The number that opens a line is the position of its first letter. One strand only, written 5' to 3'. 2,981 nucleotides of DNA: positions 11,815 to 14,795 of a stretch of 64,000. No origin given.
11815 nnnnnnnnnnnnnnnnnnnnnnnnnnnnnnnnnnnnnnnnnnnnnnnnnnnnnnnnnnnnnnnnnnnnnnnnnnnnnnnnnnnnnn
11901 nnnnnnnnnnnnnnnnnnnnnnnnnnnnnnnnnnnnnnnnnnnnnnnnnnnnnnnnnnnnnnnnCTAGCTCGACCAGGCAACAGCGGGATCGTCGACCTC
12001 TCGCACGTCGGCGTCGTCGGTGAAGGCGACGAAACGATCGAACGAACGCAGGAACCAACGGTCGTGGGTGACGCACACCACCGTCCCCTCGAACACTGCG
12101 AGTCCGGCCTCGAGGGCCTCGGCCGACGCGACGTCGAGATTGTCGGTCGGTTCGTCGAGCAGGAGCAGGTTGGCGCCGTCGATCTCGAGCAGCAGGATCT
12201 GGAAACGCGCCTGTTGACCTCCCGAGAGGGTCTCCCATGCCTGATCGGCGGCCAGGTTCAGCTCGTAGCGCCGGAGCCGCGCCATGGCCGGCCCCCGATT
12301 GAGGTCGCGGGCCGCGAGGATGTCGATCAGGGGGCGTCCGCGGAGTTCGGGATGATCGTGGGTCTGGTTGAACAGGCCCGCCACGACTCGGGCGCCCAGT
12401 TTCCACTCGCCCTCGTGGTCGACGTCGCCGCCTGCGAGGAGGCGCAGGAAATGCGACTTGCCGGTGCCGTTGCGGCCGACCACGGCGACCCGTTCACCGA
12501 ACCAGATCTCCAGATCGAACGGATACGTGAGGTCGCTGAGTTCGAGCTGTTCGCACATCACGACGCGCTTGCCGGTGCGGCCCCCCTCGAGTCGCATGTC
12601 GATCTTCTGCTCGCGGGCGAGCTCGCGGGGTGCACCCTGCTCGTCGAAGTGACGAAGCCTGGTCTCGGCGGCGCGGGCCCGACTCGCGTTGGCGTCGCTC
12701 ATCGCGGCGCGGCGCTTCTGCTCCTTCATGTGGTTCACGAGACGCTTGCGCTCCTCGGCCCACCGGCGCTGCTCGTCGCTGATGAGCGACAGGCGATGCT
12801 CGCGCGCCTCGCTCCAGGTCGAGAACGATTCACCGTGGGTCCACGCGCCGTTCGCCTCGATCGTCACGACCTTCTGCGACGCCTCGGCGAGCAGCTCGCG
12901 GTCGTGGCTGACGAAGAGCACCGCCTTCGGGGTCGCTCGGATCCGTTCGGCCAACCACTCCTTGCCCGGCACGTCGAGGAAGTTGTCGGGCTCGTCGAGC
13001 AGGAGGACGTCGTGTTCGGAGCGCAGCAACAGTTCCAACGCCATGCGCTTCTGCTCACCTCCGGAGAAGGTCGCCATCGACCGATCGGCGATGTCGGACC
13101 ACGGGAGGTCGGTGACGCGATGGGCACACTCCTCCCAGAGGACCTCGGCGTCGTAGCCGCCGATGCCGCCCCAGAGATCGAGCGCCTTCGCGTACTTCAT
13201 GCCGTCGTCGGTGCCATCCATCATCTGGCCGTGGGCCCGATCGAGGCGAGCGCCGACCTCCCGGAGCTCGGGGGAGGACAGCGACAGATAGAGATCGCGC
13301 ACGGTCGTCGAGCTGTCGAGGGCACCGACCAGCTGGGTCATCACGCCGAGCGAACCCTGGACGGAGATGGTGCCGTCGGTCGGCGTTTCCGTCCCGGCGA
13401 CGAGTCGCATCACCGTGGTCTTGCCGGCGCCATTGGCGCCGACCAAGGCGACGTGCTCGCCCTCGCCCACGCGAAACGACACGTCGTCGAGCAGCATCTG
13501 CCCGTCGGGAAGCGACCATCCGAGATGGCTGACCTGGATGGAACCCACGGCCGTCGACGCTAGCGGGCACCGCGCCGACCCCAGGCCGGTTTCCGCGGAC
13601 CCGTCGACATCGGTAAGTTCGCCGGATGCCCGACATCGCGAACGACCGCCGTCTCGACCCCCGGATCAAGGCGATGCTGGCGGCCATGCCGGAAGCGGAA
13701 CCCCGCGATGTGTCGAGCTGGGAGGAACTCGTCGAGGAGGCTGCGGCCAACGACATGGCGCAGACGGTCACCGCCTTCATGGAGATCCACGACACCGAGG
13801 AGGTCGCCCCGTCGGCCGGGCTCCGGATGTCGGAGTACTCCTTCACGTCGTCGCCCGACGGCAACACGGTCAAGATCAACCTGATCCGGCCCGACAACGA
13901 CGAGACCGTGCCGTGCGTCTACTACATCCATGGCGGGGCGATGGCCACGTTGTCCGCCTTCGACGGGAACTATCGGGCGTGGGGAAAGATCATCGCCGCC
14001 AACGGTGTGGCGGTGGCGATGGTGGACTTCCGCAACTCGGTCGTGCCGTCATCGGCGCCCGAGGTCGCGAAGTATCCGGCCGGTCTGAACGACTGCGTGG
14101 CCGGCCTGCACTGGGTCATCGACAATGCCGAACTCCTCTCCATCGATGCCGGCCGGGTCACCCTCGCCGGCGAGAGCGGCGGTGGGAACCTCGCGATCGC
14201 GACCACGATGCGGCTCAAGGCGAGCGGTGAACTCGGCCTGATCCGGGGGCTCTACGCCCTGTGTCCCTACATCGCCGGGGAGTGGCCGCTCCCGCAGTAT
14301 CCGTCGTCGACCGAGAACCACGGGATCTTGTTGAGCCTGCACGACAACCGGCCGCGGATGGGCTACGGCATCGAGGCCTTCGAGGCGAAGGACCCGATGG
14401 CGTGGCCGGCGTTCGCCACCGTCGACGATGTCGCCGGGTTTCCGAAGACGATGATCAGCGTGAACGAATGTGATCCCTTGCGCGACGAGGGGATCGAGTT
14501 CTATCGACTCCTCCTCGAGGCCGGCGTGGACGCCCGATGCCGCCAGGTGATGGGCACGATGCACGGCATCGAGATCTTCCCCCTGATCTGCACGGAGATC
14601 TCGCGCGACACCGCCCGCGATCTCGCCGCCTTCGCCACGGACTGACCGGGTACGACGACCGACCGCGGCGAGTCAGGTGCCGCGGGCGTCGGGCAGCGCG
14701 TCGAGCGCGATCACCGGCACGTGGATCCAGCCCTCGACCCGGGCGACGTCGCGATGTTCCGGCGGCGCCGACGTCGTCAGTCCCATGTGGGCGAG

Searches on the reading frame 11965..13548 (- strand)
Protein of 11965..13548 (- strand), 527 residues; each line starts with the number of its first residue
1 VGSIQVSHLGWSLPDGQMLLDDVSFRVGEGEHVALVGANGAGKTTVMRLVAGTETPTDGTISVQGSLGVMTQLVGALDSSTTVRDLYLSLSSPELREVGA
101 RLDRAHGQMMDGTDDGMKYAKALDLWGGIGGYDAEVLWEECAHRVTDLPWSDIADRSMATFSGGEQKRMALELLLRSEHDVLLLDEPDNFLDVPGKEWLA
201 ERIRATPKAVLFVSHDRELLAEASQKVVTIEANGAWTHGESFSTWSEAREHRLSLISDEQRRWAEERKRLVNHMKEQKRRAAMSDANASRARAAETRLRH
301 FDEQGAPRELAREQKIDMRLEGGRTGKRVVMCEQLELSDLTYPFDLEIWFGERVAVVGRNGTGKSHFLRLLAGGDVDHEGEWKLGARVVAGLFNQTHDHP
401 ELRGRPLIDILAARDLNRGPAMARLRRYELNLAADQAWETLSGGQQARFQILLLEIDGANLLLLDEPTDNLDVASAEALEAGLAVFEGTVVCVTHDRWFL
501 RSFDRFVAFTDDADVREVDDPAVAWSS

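Call 50: search_protein_families(library=pfam, proteins=[window:11965-13548:-], max_evalue=0.001)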
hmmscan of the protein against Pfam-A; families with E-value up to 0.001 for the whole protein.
window:11965-13548:- (527 aa): 9 families
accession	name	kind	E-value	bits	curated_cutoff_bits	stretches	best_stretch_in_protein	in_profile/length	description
PF00005.33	ABC_tran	-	1.6e-38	132.8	25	2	20-188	1-136/137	ABC transporter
PF13304.12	AAA_21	-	7.1e-13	49.7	27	0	148-220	225-303/304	AAA domain, putative AbiEii toxin, Type IV TA system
PF02463.25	SMC_N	-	1.8e-11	44.3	40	0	160-230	136-211/220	RecF/RecN/SMC N terminal domain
PF13191.12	AAA_16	-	1.6e-06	29.1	32.6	0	27-113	19-104/167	AAA ATPase domain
PF13401.12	AAA_22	-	2e-05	25.3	27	0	32-60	7-36/130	AAA domain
PF01935.23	DUF87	-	7.9e-05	23.3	23.2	0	338-372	10-44/220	Helicase HerA, central domain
PF13555.12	AAA_29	-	0.00021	21.4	27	0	22-47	14-39/61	P-loop containing region of AAA domain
PF01926.29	MMR_HSR1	-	0.00064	20.3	21.9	0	353-374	1-22/113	50S ribosome-binding GTPase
PF05729.18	NACHT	-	0.00075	19.8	26.7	0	353-372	2-21/167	NACHT domain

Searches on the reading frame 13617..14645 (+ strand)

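Call 50: search_protein_families(library=pfam, proteins=[window:13617-14645:+], max_evalue=0.001)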
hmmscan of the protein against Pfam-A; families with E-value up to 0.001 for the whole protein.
window:13617-14645:+ (342 aa): 3 families
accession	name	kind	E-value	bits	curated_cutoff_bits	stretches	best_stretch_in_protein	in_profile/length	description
PF07859.19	Abhydrolase_3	-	3.7e-34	118.8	25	1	101-318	1-208/210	alpha/beta hydrolase fold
PF20434.5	BD-FAE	-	1.2e-14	54.8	26.8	1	93-197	8-107/215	BD-FAE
PF00135.34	COesterase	-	2.1e-10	40.6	27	1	81-200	82-204/515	Carboxylesterase family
